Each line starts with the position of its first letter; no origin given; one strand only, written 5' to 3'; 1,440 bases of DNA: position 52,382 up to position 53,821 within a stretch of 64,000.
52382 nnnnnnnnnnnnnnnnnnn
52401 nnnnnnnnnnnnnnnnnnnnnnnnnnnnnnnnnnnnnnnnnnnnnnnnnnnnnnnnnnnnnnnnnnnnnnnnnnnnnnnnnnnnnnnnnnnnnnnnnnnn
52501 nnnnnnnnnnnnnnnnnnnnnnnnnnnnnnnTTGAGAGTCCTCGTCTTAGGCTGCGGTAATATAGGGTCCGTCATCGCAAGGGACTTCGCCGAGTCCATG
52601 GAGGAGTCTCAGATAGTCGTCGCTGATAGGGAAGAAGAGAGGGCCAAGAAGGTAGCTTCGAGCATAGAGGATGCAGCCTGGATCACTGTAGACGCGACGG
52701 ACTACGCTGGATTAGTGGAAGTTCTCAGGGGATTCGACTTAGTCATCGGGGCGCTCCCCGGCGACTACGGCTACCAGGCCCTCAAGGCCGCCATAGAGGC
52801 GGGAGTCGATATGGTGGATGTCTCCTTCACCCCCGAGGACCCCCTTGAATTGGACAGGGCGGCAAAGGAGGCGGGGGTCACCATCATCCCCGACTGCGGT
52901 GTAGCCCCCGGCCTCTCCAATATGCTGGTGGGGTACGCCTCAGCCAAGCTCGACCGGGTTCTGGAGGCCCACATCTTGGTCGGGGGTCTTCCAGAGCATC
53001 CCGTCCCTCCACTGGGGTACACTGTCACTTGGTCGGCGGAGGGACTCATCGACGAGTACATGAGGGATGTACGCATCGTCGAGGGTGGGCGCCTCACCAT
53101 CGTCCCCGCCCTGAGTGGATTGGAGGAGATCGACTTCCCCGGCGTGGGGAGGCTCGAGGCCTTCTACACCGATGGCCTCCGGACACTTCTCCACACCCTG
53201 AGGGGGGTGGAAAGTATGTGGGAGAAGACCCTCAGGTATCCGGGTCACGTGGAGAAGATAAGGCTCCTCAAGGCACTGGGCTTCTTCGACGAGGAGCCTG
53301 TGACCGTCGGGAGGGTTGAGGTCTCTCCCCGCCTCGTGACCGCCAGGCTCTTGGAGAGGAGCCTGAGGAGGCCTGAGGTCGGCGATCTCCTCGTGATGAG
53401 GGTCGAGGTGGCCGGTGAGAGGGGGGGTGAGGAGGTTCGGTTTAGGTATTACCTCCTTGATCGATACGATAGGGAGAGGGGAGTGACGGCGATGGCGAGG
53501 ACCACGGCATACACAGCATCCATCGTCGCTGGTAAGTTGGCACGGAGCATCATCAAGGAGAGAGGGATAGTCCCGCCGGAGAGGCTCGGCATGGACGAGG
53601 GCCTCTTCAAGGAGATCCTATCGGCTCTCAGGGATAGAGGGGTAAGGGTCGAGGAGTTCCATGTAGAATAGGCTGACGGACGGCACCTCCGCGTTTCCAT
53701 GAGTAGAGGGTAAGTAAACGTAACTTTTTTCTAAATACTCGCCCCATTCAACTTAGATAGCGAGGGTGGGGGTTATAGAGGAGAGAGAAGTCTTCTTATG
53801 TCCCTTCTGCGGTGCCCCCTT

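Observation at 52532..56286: Two paralogous saccharopine-dehydrogenase-family oxidoreductases flank Zn-ribbon and Cys-rich membrane proteins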

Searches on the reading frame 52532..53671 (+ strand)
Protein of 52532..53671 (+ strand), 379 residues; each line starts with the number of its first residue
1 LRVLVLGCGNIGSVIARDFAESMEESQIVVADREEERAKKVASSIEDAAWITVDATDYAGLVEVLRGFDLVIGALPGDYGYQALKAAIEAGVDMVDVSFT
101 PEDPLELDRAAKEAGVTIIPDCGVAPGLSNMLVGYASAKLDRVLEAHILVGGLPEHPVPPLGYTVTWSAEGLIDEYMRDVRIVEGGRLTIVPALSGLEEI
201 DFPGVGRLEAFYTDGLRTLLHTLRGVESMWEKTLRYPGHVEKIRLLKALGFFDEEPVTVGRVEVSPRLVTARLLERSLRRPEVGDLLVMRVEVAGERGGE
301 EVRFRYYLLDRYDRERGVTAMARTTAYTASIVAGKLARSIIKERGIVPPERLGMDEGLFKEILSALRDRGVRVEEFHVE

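Call 3: search_protein_families(library=pfam, proteins=[window:52532-53671:+], max_evalue=0.01)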
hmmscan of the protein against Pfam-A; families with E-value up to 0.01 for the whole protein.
window:52532-53671:+ (379 aa): 13 families
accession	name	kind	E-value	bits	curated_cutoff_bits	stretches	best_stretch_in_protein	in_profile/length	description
PF16653.10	Sacchrp_dh_C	-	4.5e-45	155.3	31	1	123-371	1-265/265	Saccharopine dehydrogenase C-terminal domain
PF03435.24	Sacchrp_dh_NADP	-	1.1e-23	84.4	25.1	1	3-119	1-129/129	Saccharopine dehydrogenase NADP binding domain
PF01408.29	GFO_IDH_MocA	-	9.1e-08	33.3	24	1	1-118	1-116/120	Oxidoreductase family, NAD-binding Rossmann fold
PF01488.26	Shikimate_DH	-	2.9e-06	27.8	24.3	1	2-74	14-82/138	Shikimate / quinate 5-dehydrogenase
PF02254.24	TrkA_N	-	8.8e-06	26.5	23.8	1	3-64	1-58/116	TrkA-N domain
PF03807.23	F420_oxidored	-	2.6e-05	25.2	21.6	1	3-76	2-68/94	NADP oxidoreductase coenzyme F420-dependent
PF01118.30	Semialdhyde_dh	-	0.0011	19.7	26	1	2-98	1-97/121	Semialdehyde dehydrogenase, NAD binding domain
PF00056.29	Ldh_1_N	-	0.002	18.6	27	1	1-72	1-74/141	lactate/malate dehydrogenase, NAD binding domain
PF05368.20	NmrA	-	0.0027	17.8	27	1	3-97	5-93/298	NmrA-like family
PF13460.12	NAD_binding_10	-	0.003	17.9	27.2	1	9-89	4-83/184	NAD(P)H-binding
PF00106.31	adh_short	-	0.0034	17.3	26.6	1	3-66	3-69/195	short chain dehydrogenase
PF01113.26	DapB_N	-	0.0037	17.8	25.6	1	1-120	1-122/124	Dihydrodipicolinate reductase, N-terminus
PF01262.27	AlaDh_PNT_C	-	0.0061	16.5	23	0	2-75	30-100/214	Alanine dehydrogenase/PNT, C-terminal domain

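Call 5: search_protein_families(library=ncbifam, proteins=[window:52532-53671:+], max_evalue=0.001)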
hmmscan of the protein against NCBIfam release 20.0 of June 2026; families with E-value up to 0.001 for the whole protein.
window:52532-53671:+ (379 aa): 11 families
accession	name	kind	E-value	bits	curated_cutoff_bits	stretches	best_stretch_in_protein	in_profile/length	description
NF007039.0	PRK09496.3-2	equivalog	9.8e-07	27.9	293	1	2-64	230-291/446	Trk system potassium transporter TrkA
NF009830.0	PRK13304.1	equivalog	5.6e-06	26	267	1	1-98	2-92/265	aspartate dehydrogenase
NF007034.0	PRK09496.2-1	subfamily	2.4e-05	23.4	344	1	3-78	230-304/445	Trk system potassium transporter TrkA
NF001319.0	PRK00258.3-3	equivalog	3e-05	23.2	252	1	2-118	124-238/279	shikimate dehydrogenase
NF000744.0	PRK00045.1-3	equivalog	6.4e-05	22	429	1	2-74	187-257/447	glutamyl-tRNA reductase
NF007031.0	PRK09496.1-2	equivalog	8.7e-05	21.7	289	1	2-59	235-292/458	Trk system potassium transporter TrkA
NF040723.1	UDP-GlcNAcDh_Arch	equivalog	0.00011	21.8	450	1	1-117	1-113/302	UDP-N-acetylglucosamine 3-dehydrogenase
NF043000.1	carsnrspmd_synth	equivalog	0.00017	21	800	0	1-346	1-376/405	carboxynorspermidine synthase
NF007043.0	PRK09496.3-6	equivalog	0.00017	20.5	384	1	2-59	233-288/445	Trk system potassium transporter TrkA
TIGR01035.1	hemA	equivalog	0.00033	19.7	209.55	1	2-74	182-247/416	glutamyl-tRNA reductase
NF007036.0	PRK09496.2-3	subfamily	0.00064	18.6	407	1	2-72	232-302/448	Trk system potassium transporter TrkA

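Call 6: search_solved_structures(query=window:52532-53671:+, max_evalue=0.001)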
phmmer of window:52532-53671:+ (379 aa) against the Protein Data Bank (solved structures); distinct sequences matched with E-value up to 0.001: 10.
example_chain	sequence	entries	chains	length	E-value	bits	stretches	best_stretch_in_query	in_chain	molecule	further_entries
3abi_A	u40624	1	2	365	5.6e-78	265.9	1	1-374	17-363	Putative uncharacterized protein PH1688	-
1e5l_A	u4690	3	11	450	7.4e-21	78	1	5-259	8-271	SACCHAROPINE REDUCTASE | Saccharopine dehydrogenase [NADP(+), L-glutamate-forming]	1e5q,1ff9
5l76_A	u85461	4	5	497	5.3e-18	68.6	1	64-268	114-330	Alpha-aminoadipic semialdehyde synthase, mitochondrial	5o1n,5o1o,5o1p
5l78_A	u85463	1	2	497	7.1e-18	68.2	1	64-268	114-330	Alpha-aminoadipic semialdehyde synthase, mitochondrial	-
2axq_A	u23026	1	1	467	2.2e-16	63.2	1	2-255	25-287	Saccharopine dehydrogenase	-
8deb_A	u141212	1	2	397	5.1e-09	39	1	2-266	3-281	Carboxyspermidine dehydrogenase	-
4ina_A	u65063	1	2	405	6.5e-08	35.4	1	2-346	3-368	saccharopine dehydrogenase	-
4rl6_A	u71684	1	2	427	3.8e-06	29.6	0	111-356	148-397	Saccharopine dehydrogenase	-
3ic5_A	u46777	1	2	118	2.3e-05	27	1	3-97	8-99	putative saccharopine dehydrogenase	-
8h4z_A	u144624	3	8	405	0.00094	21.7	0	3-229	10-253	Saccharopine dehydrogenase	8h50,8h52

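Call 8: find_encoding_contigs(protein=window:52532-53671:+, flank=10000, max_places=6)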
Protein window:52532-53671:+ (379 aa): no gene with exactly this product is on record in the collection.

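Call 28: find_homologous_proteins(query=window:52532-53671:+, max_evalue=1e-10)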
Query window:52532-53671:+ (379 aa): 7809 proteins with E <= 1e-10 among 8000 candidates; the best 120 are listed.
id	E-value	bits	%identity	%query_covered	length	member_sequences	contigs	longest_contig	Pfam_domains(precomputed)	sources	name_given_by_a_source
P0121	2.1e-242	822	100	100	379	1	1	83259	PF01408.29,PF02254.25,PF16653.11,PF03435.25,PF03807.24,PF01488.27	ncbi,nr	ncbi:saccharopine dehydrogenase family protein [Candidatus Bathyarchaeota archaeon]|nr:MAG: saccharo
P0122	4.5e-242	821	100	100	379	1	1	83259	PF01408.29,PF02254.25,PF16653.11,PF03435.25,PF03807.24,PF01488.27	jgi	-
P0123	4.8e-237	804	98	100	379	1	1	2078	PF01408.29,PF02254.25,PF16653.11,PF03435.25,PF01488.27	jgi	-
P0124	6.6e-237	804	97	100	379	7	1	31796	PF01408.29,PF02254.25,PF16653.11,PF03435.25,PF01488.27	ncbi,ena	-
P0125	5.5e-198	676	80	100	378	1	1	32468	PF01408.29,PF02254.25,PF16653.11,PF03435.25,PF01488.27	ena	-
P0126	8.8e-194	662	80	99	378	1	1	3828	PF01408.29,PF02254.25,PF16653.11,PF03435.25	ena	-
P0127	9.4e-194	662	79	99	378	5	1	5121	PF01408.29,PF02254.25,PF16653.11,PF03435.25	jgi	-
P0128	1.3e-193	661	79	99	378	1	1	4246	PF02254.25,PF16653.11,PF03435.25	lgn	-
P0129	1.1e-191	655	78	99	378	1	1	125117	PF01408.29,PF02254.25,PF16653.11,PF03435.25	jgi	-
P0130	4.1e-190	650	78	99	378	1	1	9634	PF16653.11,PF03435.25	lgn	-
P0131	2.6e-189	647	78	99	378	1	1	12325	PF01408.29,PF16653.11,PF03435.25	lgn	-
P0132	2.6e-187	641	77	99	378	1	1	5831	PF02254.25,PF16653.11,PF03435.25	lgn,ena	-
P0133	4.1e-186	637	76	99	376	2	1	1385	PF01408.29,PF16653.11,PF03435.25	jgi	-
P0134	1.4e-185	635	77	99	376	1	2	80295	PF01408.29,PF16653.11,PF03435.25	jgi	-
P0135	9.8e-185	632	76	99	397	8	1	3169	PF16653.11,PF03435.25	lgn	-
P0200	4.8e-161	554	68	98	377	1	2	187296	PF02254.25,PF16653.11,PF01262.28,PF03435.25,PF01488.27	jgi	jgi:saccharopine dehydrogenase-like NADP-dependent oxidoreductase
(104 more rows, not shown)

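Call 29: find_encoding_contigs(protein=P0121, flank=6000, max_places=2)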
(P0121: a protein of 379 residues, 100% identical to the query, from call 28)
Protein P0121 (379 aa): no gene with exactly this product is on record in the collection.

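Call 30: find_encoding_contigs(protein=P0129, flank=8000, max_places=2)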
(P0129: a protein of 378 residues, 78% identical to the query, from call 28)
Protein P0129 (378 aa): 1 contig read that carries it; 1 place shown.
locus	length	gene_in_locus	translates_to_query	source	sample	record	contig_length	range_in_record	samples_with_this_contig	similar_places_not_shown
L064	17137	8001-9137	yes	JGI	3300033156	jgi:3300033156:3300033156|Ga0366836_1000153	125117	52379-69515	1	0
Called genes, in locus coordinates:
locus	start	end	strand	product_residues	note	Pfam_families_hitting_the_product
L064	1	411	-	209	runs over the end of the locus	PF02511:Thy1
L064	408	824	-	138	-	PF02511:Thy1 (faint)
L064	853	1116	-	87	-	-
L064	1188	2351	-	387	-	PF22025:ThiI_fer, PF02926:THUMP, PF02568:ThiI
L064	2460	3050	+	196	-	PF00011:HSP20 (weak)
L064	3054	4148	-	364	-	PF01435:Peptidase_M48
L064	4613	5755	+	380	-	PF08245:Mur_ligase_M, PF02875:Mur_ligase_C, PF27239:FOL3_C (weak)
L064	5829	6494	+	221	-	PF02607:B12-binding_2, PF02310:B12-binding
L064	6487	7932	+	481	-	PF06253:MTTB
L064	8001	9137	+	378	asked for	PF01408:GFO_IDH_MocA (weak), PF02254:TrkA_N (faint), PF03435:Sacchrp_dh_NADP, PF16653:Sacchrp_dh_C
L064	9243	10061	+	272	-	PF02007:MtrH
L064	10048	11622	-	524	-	PF17650:RACo_linker (weak), PF17651:Raco_middle, PF14574:RACo_C_ter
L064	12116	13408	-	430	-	PF04389:Peptidase_M28 (weak), PF01546:Peptidase_M20, PF07687:M20_dimer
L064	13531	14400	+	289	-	PF12706:Lactamase_B_2 (weak)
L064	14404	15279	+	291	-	-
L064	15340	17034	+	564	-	PF02776:TPP_enzyme_N, PF00205:TPP_enzyme_M, PF02775:TPP_enzyme_C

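Call 31: find_encoding_contigs(protein=P0200, flank=8000, max_places=2)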
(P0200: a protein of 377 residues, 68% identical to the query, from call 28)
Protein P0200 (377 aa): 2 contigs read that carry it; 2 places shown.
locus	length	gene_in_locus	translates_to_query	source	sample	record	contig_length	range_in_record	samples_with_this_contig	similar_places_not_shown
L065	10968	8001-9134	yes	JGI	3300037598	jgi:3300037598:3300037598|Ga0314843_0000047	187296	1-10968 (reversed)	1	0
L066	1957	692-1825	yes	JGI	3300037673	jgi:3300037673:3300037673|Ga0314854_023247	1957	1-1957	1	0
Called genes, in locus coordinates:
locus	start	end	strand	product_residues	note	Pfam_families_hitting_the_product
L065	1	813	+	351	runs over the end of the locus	PF01866:Diphthamide_syn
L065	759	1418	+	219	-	PF03602:Cons_hypoth95 (weak), PF05175:MTS, PF01170:UPF0020, PF06325:PrmA, PF08241:Methyltransf_11 (weak), PF08242:Methyltransf_12, PF13649:Methyltransf_25, PF13847:Methyltransf_31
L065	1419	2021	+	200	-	PF14382:ECR1_N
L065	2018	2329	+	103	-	PF13656:RNA_pol_L_2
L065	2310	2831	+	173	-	PF01949:Endo_dU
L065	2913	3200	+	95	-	PF01096:Zn_ribbon_TFIIS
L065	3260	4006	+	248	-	PF00705:PCNA_N, PF04139:Rad9 (weak), PF02747:PCNA_C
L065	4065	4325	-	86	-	PF13242:Hydrolase_like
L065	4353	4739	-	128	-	PF03767:Acid_phosphat_B (faint), PF00702:Hydrolase, PF12710:HAD (weak), PF13419:HAD_2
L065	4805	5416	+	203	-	PF09668:Asp_protease (weak)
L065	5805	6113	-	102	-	-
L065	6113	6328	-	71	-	-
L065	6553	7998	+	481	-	PF06253:MTTB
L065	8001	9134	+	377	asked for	PF01262:AlaDh_PNT_C (weak), PF01488:Shikimate_DH (weak), PF02254:TrkA_N (weak), PF03435:Sacchrp_dh_NADP, PF16653:Sacchrp_dh_C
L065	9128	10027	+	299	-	PF02007:MtrH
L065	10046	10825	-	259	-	-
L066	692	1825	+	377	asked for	PF01262:AlaDh_PNT_C (weak), PF01488:Shikimate_DH (weak), PF02254:TrkA_N (weak), PF03435:Sacchrp_dh_NADP, PF16653:Sacchrp_dh_C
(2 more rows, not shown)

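Call 36: find_related_loci(query=A2, collection=metagenome_contigs, flank=8000)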
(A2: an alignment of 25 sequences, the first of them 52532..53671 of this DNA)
Query A2 (379 aa) in metagenome_contigs; peptide patterns used: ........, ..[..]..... (x = any residue, [..] = any of these).
600 stretches matched a pattern (row limit reached: there are more); 385 encode a relative of the query (tblastn E <= 1e-3); the best 80 are kept; 80 distinct loci.
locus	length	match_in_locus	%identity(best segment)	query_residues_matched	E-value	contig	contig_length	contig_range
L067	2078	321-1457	98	1-379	0e+0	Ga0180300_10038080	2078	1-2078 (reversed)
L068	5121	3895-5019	79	1-375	0e+0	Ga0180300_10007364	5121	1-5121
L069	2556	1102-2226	73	1-375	0e+0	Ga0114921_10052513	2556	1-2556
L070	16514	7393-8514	75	1-374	0e+0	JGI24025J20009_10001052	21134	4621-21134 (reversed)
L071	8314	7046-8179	72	1-378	0e+0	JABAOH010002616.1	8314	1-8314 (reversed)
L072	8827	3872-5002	68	2-378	3e-177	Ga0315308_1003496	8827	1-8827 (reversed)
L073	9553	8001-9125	71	1-375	2e-175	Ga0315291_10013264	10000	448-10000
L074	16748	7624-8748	70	1-375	1e-174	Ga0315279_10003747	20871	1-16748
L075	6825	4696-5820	70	1-375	7e-175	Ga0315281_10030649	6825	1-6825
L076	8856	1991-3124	69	1-378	5e-174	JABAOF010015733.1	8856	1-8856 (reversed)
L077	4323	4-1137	66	1-378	1e-176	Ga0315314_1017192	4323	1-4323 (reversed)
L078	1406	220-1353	67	1-378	0e+0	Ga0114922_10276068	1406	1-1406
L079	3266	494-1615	68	1-374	6e-179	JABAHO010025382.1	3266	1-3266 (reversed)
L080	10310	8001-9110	69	1-375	3e-168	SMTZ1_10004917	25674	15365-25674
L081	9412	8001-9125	70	1-375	3e-168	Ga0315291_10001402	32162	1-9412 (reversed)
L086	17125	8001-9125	65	1-375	2e-162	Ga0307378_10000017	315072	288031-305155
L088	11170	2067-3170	65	7-374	2e-160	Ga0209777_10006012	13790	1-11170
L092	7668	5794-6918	64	1-375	2e-159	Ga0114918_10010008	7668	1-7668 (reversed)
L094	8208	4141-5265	63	1-375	2e-158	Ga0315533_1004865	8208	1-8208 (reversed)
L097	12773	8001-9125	63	1-375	2e-157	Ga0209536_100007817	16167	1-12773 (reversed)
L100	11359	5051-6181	58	1-375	8e-156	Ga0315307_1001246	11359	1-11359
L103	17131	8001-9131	58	1-375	2e-155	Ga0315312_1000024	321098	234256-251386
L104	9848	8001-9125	61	1-375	6e-155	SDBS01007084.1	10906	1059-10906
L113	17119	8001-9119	68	1-373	3e-170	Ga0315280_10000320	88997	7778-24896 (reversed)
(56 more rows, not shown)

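Call 40: search_protein_families(library=pfam, proteins=[L086:9190-9888:+, L100:8895-10145:+, L092:3929-5029:+, L097:11020-12462:+, L076:3212-4171:+, L092:2554-3810:-, L104:6848-7618:-, L104:5972-6736:-, L070:3537-4748:+, L094:7581-8207:-], max_evalue=0.001)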
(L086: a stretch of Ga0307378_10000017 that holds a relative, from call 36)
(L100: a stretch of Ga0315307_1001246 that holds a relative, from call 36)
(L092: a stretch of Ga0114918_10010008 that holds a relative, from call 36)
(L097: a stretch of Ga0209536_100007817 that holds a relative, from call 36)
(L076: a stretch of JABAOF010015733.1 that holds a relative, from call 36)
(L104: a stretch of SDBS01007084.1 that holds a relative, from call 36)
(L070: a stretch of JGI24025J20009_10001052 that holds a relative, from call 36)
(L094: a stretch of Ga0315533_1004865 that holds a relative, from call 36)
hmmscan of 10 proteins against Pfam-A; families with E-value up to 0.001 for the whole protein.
L086:9190-9888:+ (232 aa): 3 families
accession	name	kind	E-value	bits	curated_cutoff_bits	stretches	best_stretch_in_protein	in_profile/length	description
PF00702.32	Hydrolase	-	6.9e-22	79.2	26.4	1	3-194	1-191/191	haloacid dehalogenase-like hydrolase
PF13419.12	HAD_2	-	1.5e-18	68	23.8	1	84-199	63-177/178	Haloacid dehalogenase-like hydrolase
PF13242.12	Hydrolase_like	-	4.9e-09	36.4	22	1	155-202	3-50/75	HAD-hyrolase-like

L100:8895-10145:+ (416 aa): 2 families
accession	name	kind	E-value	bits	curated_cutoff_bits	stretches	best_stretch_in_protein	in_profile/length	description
PF07690.21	MFS_1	-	6.1e-44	150.8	33.4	2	26-255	6-228/347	Major Facilitator Superfamily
PF05977.19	MFS_3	-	7.9e-05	21.7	27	1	12-240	6-237/524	Transmembrane secretion effector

L092:3929-5029:+ (366 aa): 0 families

L097:11020-12462:+ (480 aa): 2 families
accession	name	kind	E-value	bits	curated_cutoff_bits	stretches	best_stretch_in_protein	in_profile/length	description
PF07690.21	MFS_1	-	6.7e-23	81.6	33.4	2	143-299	55-215/347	Major Facilitator Superfamily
PF03092.22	BT1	-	9.5e-06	25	22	1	96-276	8-185/432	BT1 family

L076:3212-4171:+ (319 aa): 2 families
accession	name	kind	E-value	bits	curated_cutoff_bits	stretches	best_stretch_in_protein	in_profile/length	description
PF02272.25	DHHA1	-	1.3e-11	45.3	25.9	1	226-317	9-101/102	DHHA1 domain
PF01368.27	DHH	-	0.00066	20.4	28.1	0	11-118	7-103/125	DHH family, N-terminal domain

L092:2554-3810:- (418 aa): 1 family
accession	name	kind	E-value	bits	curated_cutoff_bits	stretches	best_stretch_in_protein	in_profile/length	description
PF00079.25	Serpin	-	1e-117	393.9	27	1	59-417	2-370/370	Serpin (serine protease inhibitor)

L104:6848-7618:- (256 aa): 0 families

L104:5972-6736:- (254 aa): 2 families
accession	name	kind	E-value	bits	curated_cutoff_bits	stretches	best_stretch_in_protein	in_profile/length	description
PF01428.23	zf-AN1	-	8.2e-12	45.5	27.9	1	4-41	1-40/40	AN1-like Zinc finger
PF02163.28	Peptidase_M50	-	9.5e-07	28.8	27.2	1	209-235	165-191/221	Peptidase family M50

L070:3537-4748:+ (403 aa): 2 families
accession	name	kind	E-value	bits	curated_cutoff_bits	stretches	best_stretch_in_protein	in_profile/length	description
PF01546.33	Peptidase_M20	-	3.3e-30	106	24.6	1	77-392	1-204/206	Peptidase family M20/M25/M40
PF07687.19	M20_dimer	-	5.6e-15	55.6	21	1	184-288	1-104/107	Peptidase dimerisation domain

L094:7581-8207:- (208 aa): 0 families
